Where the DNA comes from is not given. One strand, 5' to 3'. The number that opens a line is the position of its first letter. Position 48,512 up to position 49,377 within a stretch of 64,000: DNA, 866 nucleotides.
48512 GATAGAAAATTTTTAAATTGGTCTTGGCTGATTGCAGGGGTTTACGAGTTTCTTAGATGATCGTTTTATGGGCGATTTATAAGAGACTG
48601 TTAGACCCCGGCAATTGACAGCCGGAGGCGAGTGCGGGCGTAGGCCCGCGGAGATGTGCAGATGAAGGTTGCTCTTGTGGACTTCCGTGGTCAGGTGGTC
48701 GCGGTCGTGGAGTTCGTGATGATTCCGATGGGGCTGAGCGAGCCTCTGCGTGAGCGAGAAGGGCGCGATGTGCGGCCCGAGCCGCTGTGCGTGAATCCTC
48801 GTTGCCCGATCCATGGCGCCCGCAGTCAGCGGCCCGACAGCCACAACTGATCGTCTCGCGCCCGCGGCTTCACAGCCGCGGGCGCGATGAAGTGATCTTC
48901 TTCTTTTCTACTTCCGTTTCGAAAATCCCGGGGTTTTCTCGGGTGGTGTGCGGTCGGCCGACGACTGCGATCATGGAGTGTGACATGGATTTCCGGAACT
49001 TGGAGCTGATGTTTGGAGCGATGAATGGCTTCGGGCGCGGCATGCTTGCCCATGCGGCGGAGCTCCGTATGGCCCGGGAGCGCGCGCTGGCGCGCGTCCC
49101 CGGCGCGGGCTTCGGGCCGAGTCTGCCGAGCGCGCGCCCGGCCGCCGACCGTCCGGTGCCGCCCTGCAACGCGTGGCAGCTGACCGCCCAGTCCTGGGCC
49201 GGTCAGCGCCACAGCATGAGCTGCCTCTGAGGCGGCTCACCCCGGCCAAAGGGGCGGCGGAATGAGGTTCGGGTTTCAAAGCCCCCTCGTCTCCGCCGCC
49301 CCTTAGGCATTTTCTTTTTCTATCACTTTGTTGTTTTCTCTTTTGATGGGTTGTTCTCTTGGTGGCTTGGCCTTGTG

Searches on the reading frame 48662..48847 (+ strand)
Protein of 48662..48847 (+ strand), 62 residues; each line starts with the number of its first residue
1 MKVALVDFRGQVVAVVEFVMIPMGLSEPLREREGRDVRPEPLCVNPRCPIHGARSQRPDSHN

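Call 16: search_protein_families(library=pfam, proteins=[window:48662-48847:+], max_evalue=0.01)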
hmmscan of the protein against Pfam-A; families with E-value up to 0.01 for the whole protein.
window:48662-48847:+ (62 aa): 0 families

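Call 91: search_protein_families(library=ncbifam, proteins=[window:48662-48847:+], max_evalue=0.01)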
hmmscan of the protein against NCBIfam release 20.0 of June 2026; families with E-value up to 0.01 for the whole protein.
window:48662-48847:+ (62 aa): 0 families

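Call 92: search_protein_families(library=phrogs, proteins=[window:48662-48847:+], max_evalue=0.01)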
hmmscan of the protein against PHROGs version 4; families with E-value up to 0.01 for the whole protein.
window:48662-48847:+ (62 aa): 0 families
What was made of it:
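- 48662..48850 (+): ORF2: 62 aa, GC-rich, an orphan. No family match (calls 16, 91, 92).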

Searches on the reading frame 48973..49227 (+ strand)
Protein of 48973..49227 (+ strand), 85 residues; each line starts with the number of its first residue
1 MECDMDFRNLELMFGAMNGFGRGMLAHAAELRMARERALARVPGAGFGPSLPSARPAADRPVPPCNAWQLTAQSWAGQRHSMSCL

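Call 16: search_protein_families(library=pfam, proteins=[window:48973-49227:+], max_evalue=0.01)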
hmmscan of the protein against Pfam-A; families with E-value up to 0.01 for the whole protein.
window:48973-49227:+ (85 aa): 0 families

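Call 51: list_cluster_members(proteins=[window:48973-49227:+, window:47875-48093:+, window:48662-48847:+, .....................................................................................])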
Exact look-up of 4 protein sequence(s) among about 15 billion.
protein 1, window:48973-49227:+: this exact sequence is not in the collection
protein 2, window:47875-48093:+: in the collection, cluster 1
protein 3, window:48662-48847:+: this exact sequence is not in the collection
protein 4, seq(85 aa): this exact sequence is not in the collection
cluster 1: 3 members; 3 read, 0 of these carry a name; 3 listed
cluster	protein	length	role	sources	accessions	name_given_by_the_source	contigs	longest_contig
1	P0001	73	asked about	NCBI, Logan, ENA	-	-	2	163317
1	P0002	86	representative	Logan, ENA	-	-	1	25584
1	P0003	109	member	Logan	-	-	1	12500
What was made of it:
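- Tried and rejected: Exact cluster look-up of ORF2 and ORF3 failed because the gene callers used other start codons (call 51).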

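Call 52: find_homologous_proteins(query=window:48985-49227:+, max_evalue=0.1)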
Query seq(81 aa): 4 candidates shared short words with the query, none scored E <= 0.1.
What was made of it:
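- Tried and rejected: The word-index search with ORF3 found nothing, not even itself (call 52).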

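Call 81: search_protein_representatives(protein=window:48973-49227:+)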
Query: 85 residues. Proteins with E-value up to 0.001 (for the whole library): 4; up to 1e-10: 2; up to 1e-30: 2. The best 4 are listed.
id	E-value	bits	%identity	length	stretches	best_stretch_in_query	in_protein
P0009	3.6e-51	187.0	100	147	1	1-85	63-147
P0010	5.8e-45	167.2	40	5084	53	44-76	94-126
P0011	7.6e-10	55.1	37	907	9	41-73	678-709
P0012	2.0e-05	41.0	38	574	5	43-73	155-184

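Call 89: predict_structure(protein=window:48973-49227:+)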
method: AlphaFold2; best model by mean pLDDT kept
length: 85 residues; sequences in the alignment: 1
mean_pLDDT: 70.4   pTM: 0.33
mean pLDDT of the five models: 70.4, 66.9, 65.9, 65.5, 60.2
residues with pLDDT >= 90: 22; 70-90: 18; 50-70: 37; < 50: 8
segments of 3 or more residues with pLDDT < 50: 80-85
pLDDT, mean of each block of 10 residues (from residue 1): 80 93 91 81 57 54 62 57 44
secondary structure, 60 per line:
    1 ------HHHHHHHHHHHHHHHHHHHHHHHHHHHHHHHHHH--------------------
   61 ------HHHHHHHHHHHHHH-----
elements in order: H7-40 H67-80
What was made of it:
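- Tried and rejected: A long N-terminal helix, with the variable loop poorly defined (call 89).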

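Call 91: search_protein_families(library=ncbifam, proteins=[window:48973-49227:+], max_evalue=0.01)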
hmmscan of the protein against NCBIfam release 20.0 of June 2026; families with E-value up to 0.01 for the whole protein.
window:48973-49227:+ (85 aa): 0 families

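Call 92: search_protein_families(library=phrogs, proteins=[window:48973-49227:+], max_evalue=0.01)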
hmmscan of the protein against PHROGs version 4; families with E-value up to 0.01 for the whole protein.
window:48973-49227:+ (85 aa): 0 families
